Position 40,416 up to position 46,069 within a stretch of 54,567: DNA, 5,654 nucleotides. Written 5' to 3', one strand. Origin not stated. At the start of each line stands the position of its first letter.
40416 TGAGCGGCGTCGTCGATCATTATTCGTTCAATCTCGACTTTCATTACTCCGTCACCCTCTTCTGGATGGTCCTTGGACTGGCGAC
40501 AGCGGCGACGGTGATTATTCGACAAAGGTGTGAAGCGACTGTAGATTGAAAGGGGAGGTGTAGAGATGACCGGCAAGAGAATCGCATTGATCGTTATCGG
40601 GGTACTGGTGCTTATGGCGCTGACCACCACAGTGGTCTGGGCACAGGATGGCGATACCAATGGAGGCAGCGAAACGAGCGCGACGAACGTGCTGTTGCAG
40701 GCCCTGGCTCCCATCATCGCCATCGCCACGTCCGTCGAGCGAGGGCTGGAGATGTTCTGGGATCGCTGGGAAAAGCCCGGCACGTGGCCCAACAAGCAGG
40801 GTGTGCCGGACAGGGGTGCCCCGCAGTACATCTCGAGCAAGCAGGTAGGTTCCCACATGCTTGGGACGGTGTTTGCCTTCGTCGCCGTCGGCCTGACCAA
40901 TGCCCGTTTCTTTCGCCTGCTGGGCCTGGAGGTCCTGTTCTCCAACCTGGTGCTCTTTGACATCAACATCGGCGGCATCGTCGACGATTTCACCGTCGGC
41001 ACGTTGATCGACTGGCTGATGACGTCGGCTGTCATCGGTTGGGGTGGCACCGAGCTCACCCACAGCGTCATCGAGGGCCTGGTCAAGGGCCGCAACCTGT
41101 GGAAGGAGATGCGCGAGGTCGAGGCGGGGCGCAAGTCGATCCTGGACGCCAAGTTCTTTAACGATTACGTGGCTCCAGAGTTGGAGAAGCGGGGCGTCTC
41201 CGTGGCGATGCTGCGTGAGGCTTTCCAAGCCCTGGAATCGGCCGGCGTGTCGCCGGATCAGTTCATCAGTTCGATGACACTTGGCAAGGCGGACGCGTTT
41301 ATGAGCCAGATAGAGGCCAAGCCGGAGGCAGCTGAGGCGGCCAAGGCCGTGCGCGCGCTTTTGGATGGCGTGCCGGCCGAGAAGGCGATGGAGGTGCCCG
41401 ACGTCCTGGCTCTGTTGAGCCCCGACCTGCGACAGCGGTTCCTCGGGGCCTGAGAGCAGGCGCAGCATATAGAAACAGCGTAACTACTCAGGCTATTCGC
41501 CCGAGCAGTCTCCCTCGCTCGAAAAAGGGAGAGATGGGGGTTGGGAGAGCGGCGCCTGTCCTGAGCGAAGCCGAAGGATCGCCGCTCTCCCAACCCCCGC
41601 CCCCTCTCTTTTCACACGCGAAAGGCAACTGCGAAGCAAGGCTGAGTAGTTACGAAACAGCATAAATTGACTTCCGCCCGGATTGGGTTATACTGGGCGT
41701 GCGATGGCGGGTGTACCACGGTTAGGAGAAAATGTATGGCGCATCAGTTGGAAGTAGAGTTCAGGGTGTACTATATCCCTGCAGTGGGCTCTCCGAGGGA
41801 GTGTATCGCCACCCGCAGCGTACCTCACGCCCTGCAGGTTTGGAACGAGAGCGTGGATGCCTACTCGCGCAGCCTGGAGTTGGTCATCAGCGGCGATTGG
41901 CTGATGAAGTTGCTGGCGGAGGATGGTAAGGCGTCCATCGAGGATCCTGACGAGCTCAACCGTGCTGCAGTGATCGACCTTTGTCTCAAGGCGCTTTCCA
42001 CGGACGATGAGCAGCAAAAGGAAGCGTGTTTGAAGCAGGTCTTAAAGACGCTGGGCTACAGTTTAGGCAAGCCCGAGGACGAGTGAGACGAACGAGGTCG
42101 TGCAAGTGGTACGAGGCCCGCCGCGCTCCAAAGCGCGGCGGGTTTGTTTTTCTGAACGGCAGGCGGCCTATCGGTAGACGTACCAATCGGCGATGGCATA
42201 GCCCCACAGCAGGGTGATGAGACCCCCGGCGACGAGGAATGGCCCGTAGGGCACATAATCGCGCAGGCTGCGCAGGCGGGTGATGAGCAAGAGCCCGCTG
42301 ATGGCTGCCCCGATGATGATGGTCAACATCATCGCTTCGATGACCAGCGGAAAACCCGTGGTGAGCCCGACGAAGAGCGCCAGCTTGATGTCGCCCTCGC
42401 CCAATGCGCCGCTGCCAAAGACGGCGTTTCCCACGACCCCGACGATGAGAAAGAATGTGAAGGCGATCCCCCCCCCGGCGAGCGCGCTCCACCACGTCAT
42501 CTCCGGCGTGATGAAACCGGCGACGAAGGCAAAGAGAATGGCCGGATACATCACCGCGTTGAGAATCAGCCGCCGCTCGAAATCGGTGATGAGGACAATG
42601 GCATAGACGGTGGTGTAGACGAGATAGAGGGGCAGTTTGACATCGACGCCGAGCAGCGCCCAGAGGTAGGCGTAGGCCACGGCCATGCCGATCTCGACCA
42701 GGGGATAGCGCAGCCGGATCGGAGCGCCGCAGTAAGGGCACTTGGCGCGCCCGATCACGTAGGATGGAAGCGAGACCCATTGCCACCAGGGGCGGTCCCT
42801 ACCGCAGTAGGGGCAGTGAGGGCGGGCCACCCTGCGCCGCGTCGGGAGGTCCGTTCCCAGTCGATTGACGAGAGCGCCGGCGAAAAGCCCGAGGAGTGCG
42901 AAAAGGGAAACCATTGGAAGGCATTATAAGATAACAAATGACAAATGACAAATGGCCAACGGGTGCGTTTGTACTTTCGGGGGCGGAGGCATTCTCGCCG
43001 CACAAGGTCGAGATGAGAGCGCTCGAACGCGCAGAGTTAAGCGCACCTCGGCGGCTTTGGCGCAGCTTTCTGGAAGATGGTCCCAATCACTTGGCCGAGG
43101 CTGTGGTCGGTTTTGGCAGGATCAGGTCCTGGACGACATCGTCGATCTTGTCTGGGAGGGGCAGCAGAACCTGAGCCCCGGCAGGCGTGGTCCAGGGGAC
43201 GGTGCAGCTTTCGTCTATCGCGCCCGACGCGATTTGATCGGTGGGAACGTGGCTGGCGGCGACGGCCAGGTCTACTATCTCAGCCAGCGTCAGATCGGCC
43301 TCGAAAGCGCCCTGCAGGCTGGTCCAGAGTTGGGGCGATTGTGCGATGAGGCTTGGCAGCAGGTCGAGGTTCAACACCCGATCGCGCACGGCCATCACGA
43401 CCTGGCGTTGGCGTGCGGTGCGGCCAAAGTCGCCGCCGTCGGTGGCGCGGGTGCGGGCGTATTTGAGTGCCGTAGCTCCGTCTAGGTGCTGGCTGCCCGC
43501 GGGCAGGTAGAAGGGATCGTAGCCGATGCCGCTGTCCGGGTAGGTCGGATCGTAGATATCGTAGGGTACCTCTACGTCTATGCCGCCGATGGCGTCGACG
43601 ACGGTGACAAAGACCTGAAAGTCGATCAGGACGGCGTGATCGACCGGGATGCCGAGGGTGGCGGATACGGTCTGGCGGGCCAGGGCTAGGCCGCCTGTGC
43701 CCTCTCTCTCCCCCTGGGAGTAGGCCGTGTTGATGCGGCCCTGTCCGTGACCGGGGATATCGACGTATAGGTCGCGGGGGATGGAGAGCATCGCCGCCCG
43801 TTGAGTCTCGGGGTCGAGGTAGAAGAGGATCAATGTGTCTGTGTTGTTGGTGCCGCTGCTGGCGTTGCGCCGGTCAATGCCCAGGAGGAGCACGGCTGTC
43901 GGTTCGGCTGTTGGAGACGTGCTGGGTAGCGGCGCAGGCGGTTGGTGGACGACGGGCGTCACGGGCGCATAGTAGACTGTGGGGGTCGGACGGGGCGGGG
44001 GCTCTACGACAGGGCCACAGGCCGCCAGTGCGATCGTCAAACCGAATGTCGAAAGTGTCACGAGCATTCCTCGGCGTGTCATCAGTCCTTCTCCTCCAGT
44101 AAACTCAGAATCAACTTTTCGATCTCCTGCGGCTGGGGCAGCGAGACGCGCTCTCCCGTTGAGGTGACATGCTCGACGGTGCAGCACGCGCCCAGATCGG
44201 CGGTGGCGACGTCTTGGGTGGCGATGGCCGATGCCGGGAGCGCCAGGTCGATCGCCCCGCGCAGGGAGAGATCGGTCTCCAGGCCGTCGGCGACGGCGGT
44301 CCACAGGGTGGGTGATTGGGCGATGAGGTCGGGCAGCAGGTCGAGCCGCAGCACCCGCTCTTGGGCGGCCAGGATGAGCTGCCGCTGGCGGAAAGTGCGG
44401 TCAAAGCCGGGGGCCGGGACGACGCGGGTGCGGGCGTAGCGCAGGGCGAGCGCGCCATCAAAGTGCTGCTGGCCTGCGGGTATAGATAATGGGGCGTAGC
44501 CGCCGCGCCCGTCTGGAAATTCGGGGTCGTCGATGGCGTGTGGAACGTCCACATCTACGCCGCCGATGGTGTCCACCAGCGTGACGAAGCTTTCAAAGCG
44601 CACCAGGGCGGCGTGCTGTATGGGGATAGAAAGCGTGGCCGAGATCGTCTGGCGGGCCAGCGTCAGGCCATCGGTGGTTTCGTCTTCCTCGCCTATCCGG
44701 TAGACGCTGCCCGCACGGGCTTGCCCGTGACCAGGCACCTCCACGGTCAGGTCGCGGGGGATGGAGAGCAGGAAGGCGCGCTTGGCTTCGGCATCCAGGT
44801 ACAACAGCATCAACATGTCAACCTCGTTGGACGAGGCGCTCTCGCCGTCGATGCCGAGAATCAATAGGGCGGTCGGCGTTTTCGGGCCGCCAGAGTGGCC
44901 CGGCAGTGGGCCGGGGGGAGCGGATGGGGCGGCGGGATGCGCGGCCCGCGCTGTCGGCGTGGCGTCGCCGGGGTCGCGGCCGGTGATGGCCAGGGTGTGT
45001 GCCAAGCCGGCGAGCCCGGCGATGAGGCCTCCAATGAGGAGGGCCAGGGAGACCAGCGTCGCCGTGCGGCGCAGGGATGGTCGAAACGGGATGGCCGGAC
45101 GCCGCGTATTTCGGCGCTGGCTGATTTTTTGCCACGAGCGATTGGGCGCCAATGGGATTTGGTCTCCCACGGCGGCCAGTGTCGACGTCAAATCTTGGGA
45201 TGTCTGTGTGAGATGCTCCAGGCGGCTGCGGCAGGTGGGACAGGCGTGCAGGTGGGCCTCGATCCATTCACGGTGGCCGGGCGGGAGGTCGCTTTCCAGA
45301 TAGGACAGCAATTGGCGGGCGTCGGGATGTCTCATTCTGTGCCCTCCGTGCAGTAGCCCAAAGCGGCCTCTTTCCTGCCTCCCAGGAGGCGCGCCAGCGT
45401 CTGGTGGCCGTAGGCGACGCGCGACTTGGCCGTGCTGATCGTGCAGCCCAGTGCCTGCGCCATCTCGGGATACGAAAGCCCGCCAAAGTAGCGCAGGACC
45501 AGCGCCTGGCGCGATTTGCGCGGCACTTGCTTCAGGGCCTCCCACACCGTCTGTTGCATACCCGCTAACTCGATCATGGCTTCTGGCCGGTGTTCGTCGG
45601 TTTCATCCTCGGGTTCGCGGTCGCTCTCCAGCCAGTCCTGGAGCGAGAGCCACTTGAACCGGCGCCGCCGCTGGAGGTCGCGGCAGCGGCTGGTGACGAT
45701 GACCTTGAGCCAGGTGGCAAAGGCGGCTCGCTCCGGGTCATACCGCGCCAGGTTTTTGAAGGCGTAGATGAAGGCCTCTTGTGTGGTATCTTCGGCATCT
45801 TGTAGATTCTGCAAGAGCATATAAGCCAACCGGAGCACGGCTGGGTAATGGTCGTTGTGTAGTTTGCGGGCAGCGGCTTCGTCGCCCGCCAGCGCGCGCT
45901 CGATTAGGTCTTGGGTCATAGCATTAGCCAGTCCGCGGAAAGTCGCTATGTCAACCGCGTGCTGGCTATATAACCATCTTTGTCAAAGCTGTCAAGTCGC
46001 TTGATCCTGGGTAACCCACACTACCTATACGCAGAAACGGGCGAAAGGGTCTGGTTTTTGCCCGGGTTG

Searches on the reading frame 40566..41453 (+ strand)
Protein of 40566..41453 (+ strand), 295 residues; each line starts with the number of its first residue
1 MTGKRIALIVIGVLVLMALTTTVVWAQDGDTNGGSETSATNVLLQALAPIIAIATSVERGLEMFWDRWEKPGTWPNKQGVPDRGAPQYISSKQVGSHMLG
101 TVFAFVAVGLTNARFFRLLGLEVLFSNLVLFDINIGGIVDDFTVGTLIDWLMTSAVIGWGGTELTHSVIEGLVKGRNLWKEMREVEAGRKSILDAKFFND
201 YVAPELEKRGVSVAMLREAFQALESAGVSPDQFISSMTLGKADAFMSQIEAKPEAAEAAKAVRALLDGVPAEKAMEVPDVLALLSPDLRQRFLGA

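Call 5: search_protein_families(library=pfam, proteins=[window:40566-41453:+], max_evalue=0.01)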
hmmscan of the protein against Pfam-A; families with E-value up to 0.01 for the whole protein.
window:40566-41453:+ (295 aa): 0 families

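Call 6: search_protein_families(library=ncbifam, proteins=[window:40566-41453:+], max_evalue=1)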
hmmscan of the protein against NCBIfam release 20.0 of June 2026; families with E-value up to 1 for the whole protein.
window:40566-41453:+ (295 aa): 0 families
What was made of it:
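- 40566..41453 (+): Unknown 295-aa protein with an N-terminal hydrophobic segment. Possibly associated with the cluster. No Pfam or NCBIfam hit (calls 5, 6).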

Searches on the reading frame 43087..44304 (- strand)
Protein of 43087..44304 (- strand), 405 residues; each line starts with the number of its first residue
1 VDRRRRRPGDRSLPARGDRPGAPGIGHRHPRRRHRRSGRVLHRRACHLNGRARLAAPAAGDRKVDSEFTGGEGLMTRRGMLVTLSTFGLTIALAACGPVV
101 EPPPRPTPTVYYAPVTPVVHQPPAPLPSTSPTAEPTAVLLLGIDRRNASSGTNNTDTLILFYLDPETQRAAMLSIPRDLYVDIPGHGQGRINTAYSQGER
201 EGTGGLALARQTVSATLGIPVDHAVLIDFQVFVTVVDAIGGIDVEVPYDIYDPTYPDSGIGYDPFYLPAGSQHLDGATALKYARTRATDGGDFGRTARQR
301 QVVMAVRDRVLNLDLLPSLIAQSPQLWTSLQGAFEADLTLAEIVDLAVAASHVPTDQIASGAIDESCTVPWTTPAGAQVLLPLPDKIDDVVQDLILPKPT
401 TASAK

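Call 22: search_protein_families(library=pfam, proteins=[window:43087-44304:-], max_evalue=0.01)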
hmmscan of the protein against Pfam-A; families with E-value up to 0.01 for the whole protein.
window:43087-44304:- (405 aa): 1 family
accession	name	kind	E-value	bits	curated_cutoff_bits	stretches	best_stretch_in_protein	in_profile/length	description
PF03816.19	LytR_cpsA_psr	-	4.4e-39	134.5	24.6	1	154-310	1-148/150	LytR_cpsA_psr family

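Call 85: search_protein_families(library=ncbifam, proteins=[window:43087-44304:-], max_evalue=0.1)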
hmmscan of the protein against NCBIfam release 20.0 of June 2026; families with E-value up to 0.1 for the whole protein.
window:43087-44304:- (405 aa): 5 families
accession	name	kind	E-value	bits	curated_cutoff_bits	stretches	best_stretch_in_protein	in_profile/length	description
TIGR00350.1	lytR_cpsA_psr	domain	2e-35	122.3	62.3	1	154-310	2-150/152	LCP family glycopolymer transferase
NF006897.1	PRK09379.1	equivalog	2.7e-33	115.5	441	1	133-346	57-250/298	polyisoprenyl-teichoic acid--peptidoglycan teichoic acid transferase TagU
NF047591.1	ligase_LytR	equivalog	7e-27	94.6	450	1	133-317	55-242/336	glycopolymer--peptidoglycan transferase LytR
NF051849.1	LCP_trans_Cps2A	equivalog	4.2e-16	59.2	650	1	137-347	223-418/477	LCP family glycopolymer transferase CpsA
TIGR04123.1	P_estr_lig_assc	hypoth_equivalog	0.034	13.5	150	1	25-75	147-190/207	ligase-associated DNA damage response endonuclease PdeM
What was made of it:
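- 43087..45919 (-): ECF sigma factor (45332-45919), an anti-sigma zf-HC2 domain fused to an LCP domain (44082 to about 45338), and a plain LCP glycopolymer transferase (43087 to about 44082). Candidate attachment and regulation module. Pfam and NCBIfam hits (calls 22, 85).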

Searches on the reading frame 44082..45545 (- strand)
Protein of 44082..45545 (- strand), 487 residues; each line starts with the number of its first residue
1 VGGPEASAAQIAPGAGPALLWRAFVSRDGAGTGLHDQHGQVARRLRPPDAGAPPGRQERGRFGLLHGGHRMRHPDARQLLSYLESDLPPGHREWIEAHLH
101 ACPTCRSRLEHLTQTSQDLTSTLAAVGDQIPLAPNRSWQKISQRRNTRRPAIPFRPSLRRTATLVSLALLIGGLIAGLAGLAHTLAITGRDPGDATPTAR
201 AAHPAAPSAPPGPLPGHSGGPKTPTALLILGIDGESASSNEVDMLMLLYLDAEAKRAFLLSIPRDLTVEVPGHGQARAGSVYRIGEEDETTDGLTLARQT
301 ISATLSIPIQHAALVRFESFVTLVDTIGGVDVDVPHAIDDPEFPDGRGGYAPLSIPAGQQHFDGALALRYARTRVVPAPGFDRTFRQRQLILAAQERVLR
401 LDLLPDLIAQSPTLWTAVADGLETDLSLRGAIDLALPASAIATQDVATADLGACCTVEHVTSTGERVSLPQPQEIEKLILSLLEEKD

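Call 22: search_protein_families(library=pfam, proteins=[window:44082-45545:-], max_evalue=0.01)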
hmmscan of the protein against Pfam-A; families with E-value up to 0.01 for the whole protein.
window:44082-45545:- (487 aa): 2 families
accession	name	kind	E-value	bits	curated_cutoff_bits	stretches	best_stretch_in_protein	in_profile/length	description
PF03816.19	LytR_cpsA_psr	-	1.2e-27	97.4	24.6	1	243-398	3-148/150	LytR_cpsA_psr family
PF13490.11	zf-HC2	-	2.2e-05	24.9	22.2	1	80-106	9-35/35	Putative zinc-finger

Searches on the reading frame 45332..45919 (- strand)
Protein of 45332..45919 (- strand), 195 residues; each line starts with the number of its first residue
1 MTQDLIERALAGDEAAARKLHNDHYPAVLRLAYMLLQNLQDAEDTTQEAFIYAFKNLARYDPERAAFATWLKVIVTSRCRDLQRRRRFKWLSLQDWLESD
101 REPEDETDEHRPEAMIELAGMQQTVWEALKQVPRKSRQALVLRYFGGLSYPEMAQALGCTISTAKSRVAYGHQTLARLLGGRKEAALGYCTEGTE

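Call 22: search_protein_families(library=pfam, proteins=[window:45332-45919:-], max_evalue=0.01)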
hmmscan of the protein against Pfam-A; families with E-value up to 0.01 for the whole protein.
window:45332-45919:- (195 aa): 4 families
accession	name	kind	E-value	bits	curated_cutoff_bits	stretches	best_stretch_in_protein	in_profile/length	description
PF04542.20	Sigma70_r2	-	3.6e-17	62.4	24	1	21-87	2-69/71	Sigma-70 region 2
PF08281.18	Sigma70_r4_2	-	1.3e-12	47.6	25.7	1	124-168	3-47/54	Sigma-70, region 4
PF07638.17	Sigma70_ECF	-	6.2e-09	36.4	21.1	1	4-171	6-175/185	ECF sigma factor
PF04545.22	Sigma70_r4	-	7e-07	29.1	24.1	1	128-173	1-46/50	Sigma-70, region 4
